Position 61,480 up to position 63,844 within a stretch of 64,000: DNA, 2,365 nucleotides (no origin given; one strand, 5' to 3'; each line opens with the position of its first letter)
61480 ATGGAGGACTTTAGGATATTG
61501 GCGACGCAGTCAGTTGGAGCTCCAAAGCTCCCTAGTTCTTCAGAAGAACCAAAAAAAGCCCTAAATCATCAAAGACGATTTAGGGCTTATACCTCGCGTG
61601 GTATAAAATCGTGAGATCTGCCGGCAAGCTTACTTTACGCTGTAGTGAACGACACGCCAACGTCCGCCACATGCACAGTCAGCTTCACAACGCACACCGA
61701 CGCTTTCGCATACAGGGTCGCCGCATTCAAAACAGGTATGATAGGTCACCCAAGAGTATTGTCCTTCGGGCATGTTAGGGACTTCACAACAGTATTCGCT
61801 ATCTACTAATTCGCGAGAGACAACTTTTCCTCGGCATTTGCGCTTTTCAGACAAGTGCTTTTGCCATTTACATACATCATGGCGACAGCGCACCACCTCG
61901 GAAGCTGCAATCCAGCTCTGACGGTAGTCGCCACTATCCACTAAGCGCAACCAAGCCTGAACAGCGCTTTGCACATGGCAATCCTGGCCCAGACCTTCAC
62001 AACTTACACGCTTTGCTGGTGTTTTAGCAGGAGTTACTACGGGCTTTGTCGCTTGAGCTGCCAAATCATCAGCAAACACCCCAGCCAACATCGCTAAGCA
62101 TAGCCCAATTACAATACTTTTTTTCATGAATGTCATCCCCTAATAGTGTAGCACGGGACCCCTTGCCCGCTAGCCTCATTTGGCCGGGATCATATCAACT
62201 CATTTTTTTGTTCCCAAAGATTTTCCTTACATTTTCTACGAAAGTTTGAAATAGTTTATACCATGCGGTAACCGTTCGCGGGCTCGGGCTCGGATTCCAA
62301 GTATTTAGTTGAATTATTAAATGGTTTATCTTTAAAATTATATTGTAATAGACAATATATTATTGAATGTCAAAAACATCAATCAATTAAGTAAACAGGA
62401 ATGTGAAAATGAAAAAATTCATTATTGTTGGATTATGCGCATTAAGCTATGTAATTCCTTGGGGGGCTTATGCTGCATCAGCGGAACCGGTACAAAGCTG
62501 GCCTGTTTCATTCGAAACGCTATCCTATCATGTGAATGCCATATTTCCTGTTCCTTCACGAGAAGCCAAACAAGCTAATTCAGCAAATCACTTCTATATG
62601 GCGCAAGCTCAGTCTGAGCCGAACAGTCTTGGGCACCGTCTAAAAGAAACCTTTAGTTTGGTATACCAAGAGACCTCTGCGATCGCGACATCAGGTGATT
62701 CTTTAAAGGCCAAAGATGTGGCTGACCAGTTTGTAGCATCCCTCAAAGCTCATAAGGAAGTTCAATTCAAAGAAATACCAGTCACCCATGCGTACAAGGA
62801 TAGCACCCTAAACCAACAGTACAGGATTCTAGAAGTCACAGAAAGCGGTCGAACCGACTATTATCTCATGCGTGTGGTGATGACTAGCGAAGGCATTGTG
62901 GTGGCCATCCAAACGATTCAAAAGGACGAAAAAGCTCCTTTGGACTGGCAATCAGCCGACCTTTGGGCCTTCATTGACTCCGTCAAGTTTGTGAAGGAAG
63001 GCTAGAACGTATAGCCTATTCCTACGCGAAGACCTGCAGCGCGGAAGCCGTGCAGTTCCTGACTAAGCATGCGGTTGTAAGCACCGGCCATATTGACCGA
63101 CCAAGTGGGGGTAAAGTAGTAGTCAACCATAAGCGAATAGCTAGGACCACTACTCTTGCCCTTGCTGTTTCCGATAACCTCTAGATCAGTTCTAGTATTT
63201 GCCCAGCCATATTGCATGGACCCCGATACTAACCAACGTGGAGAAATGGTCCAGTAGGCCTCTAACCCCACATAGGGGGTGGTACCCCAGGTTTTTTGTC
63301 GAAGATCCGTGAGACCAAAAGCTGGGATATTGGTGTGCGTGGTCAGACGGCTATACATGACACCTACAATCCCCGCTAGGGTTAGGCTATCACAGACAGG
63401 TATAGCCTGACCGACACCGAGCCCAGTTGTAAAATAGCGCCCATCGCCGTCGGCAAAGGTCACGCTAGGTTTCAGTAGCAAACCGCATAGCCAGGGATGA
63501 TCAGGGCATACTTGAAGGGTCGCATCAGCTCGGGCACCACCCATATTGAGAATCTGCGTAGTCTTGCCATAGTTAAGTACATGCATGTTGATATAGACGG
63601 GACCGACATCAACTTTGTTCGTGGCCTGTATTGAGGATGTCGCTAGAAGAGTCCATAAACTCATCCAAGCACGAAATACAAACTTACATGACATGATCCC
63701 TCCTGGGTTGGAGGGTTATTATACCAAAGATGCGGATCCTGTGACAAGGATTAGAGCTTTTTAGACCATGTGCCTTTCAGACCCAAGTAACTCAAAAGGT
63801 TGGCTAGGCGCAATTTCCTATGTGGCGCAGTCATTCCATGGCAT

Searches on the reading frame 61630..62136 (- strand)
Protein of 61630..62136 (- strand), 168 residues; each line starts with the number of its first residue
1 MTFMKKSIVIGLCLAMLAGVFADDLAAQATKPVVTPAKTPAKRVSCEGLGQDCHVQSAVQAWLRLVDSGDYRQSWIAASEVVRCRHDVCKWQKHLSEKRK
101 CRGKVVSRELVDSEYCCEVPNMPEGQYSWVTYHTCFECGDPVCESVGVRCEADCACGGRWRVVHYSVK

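Call 54: search_protein_families(library=pfam, proteins=[window:61630-62136:-], max_evalue=5)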
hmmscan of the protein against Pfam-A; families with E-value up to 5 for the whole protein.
window:61630-62136:- (168 aa): 2 families
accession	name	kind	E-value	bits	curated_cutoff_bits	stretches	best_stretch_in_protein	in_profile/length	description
PF13211.12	DUF4019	-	9.1e-22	77.9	26.5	1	59-165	2-104/104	Protein of unknown function (DUF4019)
PF16061.10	DUF4803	-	0.18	11.6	27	1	77-135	120-179/255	Domain of unknown function (DUF4803)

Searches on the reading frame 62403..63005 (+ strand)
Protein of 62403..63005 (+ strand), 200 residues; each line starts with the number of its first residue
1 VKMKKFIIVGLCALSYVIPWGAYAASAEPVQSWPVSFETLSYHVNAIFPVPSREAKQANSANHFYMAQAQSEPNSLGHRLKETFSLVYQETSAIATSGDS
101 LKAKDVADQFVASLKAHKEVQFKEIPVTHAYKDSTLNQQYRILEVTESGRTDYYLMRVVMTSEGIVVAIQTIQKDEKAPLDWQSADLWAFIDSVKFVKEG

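Call 54: search_protein_families(library=pfam, proteins=[window:62403-63005:+], max_evalue=5)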
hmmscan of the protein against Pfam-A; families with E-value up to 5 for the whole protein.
window:62403-63005:+ (200 aa): 1 family
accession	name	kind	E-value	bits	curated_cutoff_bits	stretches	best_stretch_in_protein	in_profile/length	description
PF25135.1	DUF7822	-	0.11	12.8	27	1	84-150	40-106/140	Domain of unknown function (DUF7822)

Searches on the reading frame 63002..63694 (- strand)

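Call 54: search_protein_families(library=pfam, proteins=[window:63002-63694:-], max_evalue=5)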
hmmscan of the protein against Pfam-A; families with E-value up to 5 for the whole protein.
window:63002-63694:- (230 aa): 4 families
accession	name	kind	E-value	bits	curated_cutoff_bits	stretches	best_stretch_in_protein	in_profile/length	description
PF13505.12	OMP_b-brl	-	7.9e-06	26.6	28.7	1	109-230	61-175/175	Outer membrane protein beta-barrel domain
PF03797.25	Autotransporter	-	0.00012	22.4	26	1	86-187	22-119/255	Autotransporter beta-domain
PF00593.30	TonB_dep_Rec_b-barrel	-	0.00046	20.6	27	1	84-221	110-245/436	TonB dependent receptor-like, beta-barrel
PF06629.18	MipA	-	0.021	15.4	24.2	0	137-164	166-194/221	MltA-interacting protein MipA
